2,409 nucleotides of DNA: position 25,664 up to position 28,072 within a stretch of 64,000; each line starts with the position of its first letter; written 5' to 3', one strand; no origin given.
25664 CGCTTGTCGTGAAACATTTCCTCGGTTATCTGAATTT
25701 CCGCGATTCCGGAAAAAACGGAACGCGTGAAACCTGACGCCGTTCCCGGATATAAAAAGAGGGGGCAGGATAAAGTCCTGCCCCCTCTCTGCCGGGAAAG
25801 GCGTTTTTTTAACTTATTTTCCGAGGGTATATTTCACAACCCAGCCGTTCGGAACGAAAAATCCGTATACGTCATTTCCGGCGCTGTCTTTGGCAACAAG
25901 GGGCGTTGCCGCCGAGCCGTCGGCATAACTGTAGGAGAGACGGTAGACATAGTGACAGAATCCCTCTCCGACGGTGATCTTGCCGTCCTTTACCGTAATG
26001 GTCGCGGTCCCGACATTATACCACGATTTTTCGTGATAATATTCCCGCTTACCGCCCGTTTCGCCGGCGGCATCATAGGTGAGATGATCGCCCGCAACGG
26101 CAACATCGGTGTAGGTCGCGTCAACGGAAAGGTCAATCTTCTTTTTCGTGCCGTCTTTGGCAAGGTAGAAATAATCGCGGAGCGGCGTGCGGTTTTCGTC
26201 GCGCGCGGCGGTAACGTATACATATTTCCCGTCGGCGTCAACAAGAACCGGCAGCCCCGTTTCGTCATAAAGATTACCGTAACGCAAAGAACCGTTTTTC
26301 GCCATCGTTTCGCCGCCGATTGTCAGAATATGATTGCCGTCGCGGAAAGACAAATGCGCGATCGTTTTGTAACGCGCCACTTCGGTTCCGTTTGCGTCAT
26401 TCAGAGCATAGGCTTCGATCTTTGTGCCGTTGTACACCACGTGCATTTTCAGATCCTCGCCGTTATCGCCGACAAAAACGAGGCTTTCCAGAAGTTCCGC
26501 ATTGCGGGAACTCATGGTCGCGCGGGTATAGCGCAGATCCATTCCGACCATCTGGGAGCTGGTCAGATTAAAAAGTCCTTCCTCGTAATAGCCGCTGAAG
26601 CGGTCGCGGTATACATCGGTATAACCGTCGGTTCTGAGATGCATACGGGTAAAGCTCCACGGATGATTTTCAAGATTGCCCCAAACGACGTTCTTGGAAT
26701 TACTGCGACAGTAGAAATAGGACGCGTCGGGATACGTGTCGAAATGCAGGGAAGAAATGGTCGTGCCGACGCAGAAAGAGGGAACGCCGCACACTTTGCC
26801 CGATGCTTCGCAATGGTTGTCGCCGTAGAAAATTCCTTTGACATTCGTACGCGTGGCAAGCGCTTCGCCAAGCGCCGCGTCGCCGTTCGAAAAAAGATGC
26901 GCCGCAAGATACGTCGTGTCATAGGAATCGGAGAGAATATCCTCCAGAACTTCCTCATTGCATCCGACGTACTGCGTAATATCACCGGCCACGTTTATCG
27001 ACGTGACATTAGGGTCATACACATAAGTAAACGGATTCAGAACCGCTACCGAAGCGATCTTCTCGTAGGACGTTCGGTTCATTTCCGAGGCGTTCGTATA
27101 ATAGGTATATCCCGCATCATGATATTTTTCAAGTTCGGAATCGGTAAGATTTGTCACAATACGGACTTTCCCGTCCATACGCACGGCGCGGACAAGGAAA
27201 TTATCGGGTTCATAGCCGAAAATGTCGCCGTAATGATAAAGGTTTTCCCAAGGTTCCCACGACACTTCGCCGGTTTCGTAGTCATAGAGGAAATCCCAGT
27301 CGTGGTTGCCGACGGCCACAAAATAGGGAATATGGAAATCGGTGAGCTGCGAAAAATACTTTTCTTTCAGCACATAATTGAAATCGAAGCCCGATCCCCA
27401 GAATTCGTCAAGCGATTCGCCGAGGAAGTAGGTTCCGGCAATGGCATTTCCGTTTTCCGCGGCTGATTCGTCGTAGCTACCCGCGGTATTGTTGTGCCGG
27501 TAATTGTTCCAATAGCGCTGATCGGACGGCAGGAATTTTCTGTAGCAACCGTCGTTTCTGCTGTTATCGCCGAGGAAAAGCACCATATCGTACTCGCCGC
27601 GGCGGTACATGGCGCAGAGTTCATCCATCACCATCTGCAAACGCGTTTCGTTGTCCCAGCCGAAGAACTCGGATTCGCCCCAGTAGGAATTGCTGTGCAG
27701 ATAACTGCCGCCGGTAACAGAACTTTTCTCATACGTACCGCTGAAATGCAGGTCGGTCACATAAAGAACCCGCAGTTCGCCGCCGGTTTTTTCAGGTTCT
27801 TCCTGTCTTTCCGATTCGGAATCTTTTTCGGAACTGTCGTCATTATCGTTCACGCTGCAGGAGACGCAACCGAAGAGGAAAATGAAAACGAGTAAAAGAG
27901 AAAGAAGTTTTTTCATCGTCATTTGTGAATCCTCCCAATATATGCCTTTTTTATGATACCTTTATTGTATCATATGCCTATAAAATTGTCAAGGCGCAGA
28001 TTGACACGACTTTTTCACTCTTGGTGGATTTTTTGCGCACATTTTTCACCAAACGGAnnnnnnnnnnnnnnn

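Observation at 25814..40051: AraC-flanked locus of three phosphoesterases built around an 8.3-kb secreted megaprotein gene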

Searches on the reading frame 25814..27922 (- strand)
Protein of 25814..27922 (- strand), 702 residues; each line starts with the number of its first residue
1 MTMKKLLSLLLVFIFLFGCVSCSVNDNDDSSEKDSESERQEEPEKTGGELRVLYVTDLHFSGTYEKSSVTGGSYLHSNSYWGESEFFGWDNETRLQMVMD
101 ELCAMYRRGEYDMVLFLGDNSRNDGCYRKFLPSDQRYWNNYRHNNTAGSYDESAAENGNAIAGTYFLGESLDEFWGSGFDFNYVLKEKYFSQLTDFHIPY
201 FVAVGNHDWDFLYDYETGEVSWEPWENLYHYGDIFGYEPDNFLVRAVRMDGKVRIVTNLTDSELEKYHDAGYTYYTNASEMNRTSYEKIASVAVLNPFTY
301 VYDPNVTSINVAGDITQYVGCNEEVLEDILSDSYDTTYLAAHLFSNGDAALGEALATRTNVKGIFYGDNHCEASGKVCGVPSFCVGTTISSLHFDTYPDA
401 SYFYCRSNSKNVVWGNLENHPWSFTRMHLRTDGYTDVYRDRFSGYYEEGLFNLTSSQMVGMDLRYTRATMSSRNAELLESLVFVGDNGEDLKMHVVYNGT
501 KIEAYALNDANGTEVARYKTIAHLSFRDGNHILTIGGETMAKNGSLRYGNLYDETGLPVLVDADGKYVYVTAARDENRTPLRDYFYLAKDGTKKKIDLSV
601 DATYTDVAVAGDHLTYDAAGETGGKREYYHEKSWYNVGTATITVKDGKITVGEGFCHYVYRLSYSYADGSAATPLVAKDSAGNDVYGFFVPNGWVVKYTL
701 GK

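Call 5: search_protein_families(library=pfam, proteins=[window:25814-27922:-], max_evalue=0.01)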
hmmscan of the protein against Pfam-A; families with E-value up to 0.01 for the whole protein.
window:25814-27922:- (702 aa): 1 family
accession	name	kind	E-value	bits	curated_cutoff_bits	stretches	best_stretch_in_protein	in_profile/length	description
PF00149.33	Metallophos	-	1.9e-06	28.9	21.5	1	50-371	1-190/191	Calcineurin-like phosphoesterase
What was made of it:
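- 25814..27922 (-): Gene 1: a 702-aa lipoprotein. It is a stand-alone copy of the ~800-aa metallophosphoesterase (MPE) plus C-terminal-domain module. Pfam Metallophos E 1.9e-6 (call 5).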

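Call 14: search_protein_families(library=ncbifam, proteins=[window:25814-27922:-], max_evalue=0.01)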
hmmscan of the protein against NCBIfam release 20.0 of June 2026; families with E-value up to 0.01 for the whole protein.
window:25814-27922:- (702 aa): 0 families

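Call 16: search_solved_structures(query=window:25814-27922:-, max_evalue=1, show_alignments=2)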
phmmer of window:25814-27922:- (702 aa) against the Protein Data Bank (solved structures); distinct sequences matched with E-value up to 1: 1.
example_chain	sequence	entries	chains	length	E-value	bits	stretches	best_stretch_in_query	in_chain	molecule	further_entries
9h0m_E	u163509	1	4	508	0.69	11.6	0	597-656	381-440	PIT54 protein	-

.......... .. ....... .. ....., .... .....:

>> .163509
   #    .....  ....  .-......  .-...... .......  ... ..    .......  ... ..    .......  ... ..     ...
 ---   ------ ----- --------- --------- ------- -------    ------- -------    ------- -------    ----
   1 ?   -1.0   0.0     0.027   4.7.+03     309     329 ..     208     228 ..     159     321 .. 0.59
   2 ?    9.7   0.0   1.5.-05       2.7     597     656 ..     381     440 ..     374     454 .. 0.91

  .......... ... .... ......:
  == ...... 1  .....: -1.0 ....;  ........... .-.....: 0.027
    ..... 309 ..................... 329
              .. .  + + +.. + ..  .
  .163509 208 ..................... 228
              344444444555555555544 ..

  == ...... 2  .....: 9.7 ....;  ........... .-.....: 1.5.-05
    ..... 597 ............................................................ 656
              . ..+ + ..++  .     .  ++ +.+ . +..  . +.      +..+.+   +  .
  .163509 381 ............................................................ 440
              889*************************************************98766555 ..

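Call 18: find_encoding_contigs(protein=window:25814-27922:-, flank=10000, max_places=6)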
Protein window:25814-27922:- (702 aa): 3 contigs read that carry it; 1 place shown.
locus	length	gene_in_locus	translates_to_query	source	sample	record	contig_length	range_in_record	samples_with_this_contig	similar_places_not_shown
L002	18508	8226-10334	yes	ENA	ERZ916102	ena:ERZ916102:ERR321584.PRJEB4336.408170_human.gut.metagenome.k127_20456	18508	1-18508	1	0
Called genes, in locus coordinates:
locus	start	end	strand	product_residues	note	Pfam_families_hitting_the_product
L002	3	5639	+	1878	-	?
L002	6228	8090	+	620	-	-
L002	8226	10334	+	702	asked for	PF00149:Metallophos (faint)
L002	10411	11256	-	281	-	PF00126:HTH_1 (weak), PF03466:LysR_substrate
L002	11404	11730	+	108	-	PF03551:PadR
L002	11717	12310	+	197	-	PF22564:HAAS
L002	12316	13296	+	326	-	PF13349:DUF4097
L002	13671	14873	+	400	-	PF01996:F420_ligase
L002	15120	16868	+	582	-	PF00664:ABC_membrane, PF00005:ABC_tran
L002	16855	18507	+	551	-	?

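Call 19: find_homologous_proteins(query=window:25814-27922:-, max_evalue=0.001)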
Query window:25814-27922:- (702 aa): 1 proteins with E <= 0.001 among 8000 candidates.
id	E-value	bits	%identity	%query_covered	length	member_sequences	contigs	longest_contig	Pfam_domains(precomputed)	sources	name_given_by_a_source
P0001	0.0e+0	1621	99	100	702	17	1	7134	PF00149.34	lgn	-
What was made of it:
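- Tried and rejected: The word-indexed homologue search with gene 1 found only itself (call 19).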

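Call 27: search_protein_representatives(alignment_id=A1)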
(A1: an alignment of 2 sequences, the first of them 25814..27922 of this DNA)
Query: 2 sequences, 861 profile positions. Proteins with E-value up to 0.001 (for the whole library): 37; up to 1e-10: 28; up to 1e-30: 22. The best 37 are listed.
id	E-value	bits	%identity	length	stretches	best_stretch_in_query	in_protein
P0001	0.0e+00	1223.6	-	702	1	1-861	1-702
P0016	2.3e-217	741.0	-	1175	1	47-860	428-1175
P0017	2.6e-214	730.9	-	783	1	49-861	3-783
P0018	5.9e-213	726.4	-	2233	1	43-860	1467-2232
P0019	6.7e-201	686.5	-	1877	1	41-859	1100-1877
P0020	1.5e-191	655.6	-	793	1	5-861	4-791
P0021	2.3e-189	648.4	-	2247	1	45-859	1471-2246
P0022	6.9e-179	613.7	-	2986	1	42-855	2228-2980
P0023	6.4e-157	541.0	-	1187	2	191-860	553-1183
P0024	9.2e-145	500.8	-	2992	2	184-858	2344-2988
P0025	1.4e-134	467.1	-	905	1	45-859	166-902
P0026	6.2e-121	422.0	-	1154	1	47-859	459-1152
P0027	4.3e-115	402.7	-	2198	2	51-550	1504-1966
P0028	6.5e-111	388.8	-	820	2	46-836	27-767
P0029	7.5e-109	382.0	-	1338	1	46-836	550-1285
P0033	5.1e-94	332.9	-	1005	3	189-546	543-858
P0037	2.6e-16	75.8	-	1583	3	321-457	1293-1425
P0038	4.2e-16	75.2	-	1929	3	336-457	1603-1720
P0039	8.8e-14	67.5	-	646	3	44-230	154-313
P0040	3.4e-12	62.2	-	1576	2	365-457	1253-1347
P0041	4.3e-12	61.9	-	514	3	366-457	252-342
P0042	1.7e-11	59.9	-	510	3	306-456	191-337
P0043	5.1e-09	51.7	-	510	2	3-231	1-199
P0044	1.3e-08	50.4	-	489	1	98-265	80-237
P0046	2.0e-07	46.5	-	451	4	104-161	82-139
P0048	1.6e-06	43.4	-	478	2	98-229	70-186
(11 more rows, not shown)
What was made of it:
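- Tried and rejected: The exhaustive HMMER search was required (call 27).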

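Call 36: find_encoding_contigs(protein=P0025, flank=10000, max_places=2)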
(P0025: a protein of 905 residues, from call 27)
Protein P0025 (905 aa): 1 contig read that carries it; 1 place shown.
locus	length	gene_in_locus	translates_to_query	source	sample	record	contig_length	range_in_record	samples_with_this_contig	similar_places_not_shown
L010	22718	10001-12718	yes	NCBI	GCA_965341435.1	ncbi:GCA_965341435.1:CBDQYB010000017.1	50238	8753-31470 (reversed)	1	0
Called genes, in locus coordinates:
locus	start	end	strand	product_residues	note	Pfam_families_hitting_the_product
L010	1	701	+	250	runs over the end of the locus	PF04079:SMC_ScpB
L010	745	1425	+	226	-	-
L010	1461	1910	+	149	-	PF09579:Spore_YtfJ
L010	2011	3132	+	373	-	PF00768:Peptidase_S11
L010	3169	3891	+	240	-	PF01479:S4 (faint), PF00849:PseudoU_synth_2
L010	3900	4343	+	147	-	-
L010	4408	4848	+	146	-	PF12670:DUF3792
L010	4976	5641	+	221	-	-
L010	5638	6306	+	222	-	-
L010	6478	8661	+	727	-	PF13229:Beta_helix (weak)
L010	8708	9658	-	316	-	PF02311:AraC_binding, PF12833:HTH_18, PF00165:HTH_AraC (weak)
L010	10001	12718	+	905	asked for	-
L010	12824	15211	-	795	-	PF00488:MutS_V, PF20297:MSSS, PF01713:Smr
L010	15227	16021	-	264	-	PF11967:RecO_N, PF02565:RecO_C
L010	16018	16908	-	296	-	PF00009:GTP_EFTU, PF00350:Dynamin_N (faint), PF01926:MMR_HSR1, PF02421:FeoB_N, PF03193:RsgA_GTPase (faint), PF07650:KH_2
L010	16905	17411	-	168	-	PF02130:YbeY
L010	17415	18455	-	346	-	PF01695:IstB_IS21 (weak), PF00270:DEAD (faint), PF02562:PhoH, PF13604:AAA_30, PF13245:AAA_19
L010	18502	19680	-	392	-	PF06898:YqfD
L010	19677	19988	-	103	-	-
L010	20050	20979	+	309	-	-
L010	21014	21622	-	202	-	PF21176:RecR_HhH, PF02132:RecR_ZnF (weak), PF01751:Toprim, PF13662:Toprim_4, PF21175:RecR_C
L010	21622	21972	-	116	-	PF02575:YbaB_DNA_bd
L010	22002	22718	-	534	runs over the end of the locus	PF05496:RuvB_N (faint), PF13177:DNA_pol3_delta2, PF13401:AAA_22 (faint), PF00004:AAA, PF07728:AAA_5 (faint), PF22608:DNAX_ATPase_lid, PF12169:DNA_pol3_gamma3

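Call 37: find_encoding_contigs(protein=P0033, flank=10000, max_places=2)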
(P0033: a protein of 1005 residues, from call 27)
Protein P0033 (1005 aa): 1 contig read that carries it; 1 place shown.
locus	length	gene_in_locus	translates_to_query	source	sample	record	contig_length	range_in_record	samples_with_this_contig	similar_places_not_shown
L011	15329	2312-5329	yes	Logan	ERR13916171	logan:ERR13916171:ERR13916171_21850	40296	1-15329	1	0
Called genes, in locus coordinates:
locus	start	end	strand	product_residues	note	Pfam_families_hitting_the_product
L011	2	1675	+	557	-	?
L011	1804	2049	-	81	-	-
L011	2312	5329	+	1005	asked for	PF00149:Metallophos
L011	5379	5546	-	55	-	-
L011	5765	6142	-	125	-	PF01475:FUR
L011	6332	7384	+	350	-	PF00929:RNase_T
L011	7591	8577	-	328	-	PF08240:ADH_N, PF00107:ADH_zinc_N, PF13602:ADH_zinc_N_2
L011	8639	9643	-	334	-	PF02894:GFO_IDH_MocA_C, PF22725:GFO_IDH_MocA_C3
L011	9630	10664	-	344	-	PF08240:ADH_N (weak), PF16912:Glu_dehyd_C (weak), PF00107:ADH_zinc_N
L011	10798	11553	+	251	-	PF12833:HTH_18, PF00165:HTH_AraC (weak)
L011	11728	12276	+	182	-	PF12844:HTH_19, PF13560:HTH_31, PF01381:HTH_3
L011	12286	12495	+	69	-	-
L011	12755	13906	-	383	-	PF00144:Beta-lactamase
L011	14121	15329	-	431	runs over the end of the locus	PF02885:Glycos_trans_3N, PF00591:Glycos_transf_3, PF07831:PYNP_C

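Call 61: list_cluster_members(proteins=[window:25814-27922:-, window:28058-29920:-, window:30509-38827:-, window:39104-40051:+, window:42758-43207:-, window:21275-22588:-])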
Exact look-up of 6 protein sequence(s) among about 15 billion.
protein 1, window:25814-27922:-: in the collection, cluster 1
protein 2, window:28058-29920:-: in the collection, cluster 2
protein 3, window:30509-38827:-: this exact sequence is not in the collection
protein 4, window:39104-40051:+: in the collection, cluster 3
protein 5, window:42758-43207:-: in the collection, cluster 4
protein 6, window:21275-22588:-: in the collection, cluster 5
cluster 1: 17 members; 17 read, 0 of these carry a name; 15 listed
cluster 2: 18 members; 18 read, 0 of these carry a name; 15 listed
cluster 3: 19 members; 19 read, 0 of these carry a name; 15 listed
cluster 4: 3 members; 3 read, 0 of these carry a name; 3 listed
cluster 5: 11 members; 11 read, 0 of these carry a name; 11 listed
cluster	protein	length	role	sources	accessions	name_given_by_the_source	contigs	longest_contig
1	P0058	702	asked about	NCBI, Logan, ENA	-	-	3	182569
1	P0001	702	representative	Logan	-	-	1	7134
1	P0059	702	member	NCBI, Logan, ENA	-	-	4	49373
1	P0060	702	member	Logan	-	-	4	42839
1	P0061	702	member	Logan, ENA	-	-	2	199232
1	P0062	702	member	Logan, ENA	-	-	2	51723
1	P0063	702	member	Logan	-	-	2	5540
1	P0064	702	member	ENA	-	-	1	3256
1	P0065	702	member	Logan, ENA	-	-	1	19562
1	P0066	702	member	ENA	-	-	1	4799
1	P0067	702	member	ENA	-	-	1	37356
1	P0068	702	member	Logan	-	-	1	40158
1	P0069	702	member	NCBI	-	-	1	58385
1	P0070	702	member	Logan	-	-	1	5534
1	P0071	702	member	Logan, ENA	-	-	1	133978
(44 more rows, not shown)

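Call 71: find_encoding_contigs(protein=P0026, flank=10000, max_places=2)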
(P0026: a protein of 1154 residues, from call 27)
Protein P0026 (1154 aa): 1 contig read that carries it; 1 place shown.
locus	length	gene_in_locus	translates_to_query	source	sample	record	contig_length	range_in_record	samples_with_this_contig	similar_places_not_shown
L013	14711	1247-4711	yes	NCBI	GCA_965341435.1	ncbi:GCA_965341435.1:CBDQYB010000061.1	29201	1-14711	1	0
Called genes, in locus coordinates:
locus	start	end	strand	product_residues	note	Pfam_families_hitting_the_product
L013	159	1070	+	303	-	PF02311:AraC_binding, PF12833:HTH_18, PF00165:HTH_AraC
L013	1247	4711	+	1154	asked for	-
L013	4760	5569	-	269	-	PF21302:Zn_ribbon_RlmA, PF13489:Methyltransf_23 (faint), PF13847:Methyltransf_31, PF08241:Methyltransf_11, PF08242:Methyltransf_12 (weak), PF13649:Methyltransf_25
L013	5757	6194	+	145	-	PF03652:RuvX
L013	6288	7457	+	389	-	PF00089:Trypsin, PF13365:Trypsin_2, PF13180:PDZ_2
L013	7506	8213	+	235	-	PF00072:Response_reg, PF00486:Trans_reg_C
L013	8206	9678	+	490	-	PF00512:HisKA, PF02518:HATPase_c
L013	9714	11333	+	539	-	PF02805:Ada_Zn_binding (faint)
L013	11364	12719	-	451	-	PF02878:PGM_PMM_I, PF02879:PGM_PMM_II, PF02880:PGM_PMM_III, PF00408:PGM_PMM_IV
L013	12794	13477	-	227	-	PF25084:LbH_EIF2B, PF00132:Hexapep (weak), PF25087:GMPPB_C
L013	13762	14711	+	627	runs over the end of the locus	PF01134:GIDA, PF07992:Pyr_redox_2 (weak), PF21680:GIDA_C_1st, PF13932:SAM_GIDA_C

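Call 79: search_protein_families(library=pfam, proteins=[P0037, P0038, P0039, P0040, P0041, P0042, P0043, P0044, P0046, P0048], max_evalue=0.001)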
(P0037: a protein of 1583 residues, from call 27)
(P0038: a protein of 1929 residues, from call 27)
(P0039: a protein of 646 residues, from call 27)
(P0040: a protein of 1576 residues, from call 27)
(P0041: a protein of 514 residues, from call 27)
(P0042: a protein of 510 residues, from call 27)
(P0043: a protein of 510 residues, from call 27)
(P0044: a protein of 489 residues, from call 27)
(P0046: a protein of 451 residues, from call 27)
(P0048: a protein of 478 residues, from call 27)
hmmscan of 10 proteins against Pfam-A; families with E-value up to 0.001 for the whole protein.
P0037 (1583 aa): 1 family
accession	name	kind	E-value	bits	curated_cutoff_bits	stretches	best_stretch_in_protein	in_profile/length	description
PF00149.33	Metallophos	-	3e-08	34.7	21.5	1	1144-1404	1-190/191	Calcineurin-like phosphoesterase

P0038 (1929 aa): 1 family
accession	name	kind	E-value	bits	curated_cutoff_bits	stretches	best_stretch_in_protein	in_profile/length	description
PF00149.33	Metallophos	-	1.8e-07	32.3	21.5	1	1438-1620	1-116/191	Calcineurin-like phosphoesterase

P0039 (646 aa): 1 family
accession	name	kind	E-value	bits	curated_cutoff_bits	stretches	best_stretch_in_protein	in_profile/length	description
PF00149.33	Metallophos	-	1.2e-06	29.5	21.5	1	162-325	1-82/191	Calcineurin-like phosphoesterase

P0040 (1576 aa): 1 family
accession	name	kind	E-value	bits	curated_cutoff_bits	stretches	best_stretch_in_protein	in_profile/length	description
PF00149.33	Metallophos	-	5.2e-06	27.5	21.5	1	1080-1326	1-190/191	Calcineurin-like phosphoesterase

P0041 (514 aa): 1 family
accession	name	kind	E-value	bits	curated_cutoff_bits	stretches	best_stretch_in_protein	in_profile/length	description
PF00149.33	Metallophos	-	2.4e-05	25.3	21.5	1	55-214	2-101/191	Calcineurin-like phosphoesterase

P0042 (510 aa): 1 family
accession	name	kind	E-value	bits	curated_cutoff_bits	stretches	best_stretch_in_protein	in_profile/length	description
PF00149.33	Metallophos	-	2.8e-07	31.6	21.5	1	56-317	1-190/191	Calcineurin-like phosphoesterase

P0043 (510 aa): 1 family
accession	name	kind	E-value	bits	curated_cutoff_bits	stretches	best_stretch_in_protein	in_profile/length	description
PF00149.33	Metallophos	-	8.6e-07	30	21.5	1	45-234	2-104/191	Calcineurin-like phosphoesterase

P0044 (489 aa): 1 family
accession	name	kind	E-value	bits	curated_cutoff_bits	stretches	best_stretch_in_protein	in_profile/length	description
PF00149.33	Metallophos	-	1.6e-11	45.5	21.5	1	62-357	1-189/191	Calcineurin-like phosphoesterase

P0046 (451 aa): 1 family
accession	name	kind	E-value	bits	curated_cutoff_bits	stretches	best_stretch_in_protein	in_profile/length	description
PF00149.33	Metallophos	-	3.2e-05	24.9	21.5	1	62-285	2-189/191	Calcineurin-like phosphoesterase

P0048 (478 aa): 1 family
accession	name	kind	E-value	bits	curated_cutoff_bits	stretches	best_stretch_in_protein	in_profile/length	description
PF00149.33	Metallophos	-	1.6e-07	32.4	21.5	1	45-211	1-86/191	Calcineurin-like phosphoesterase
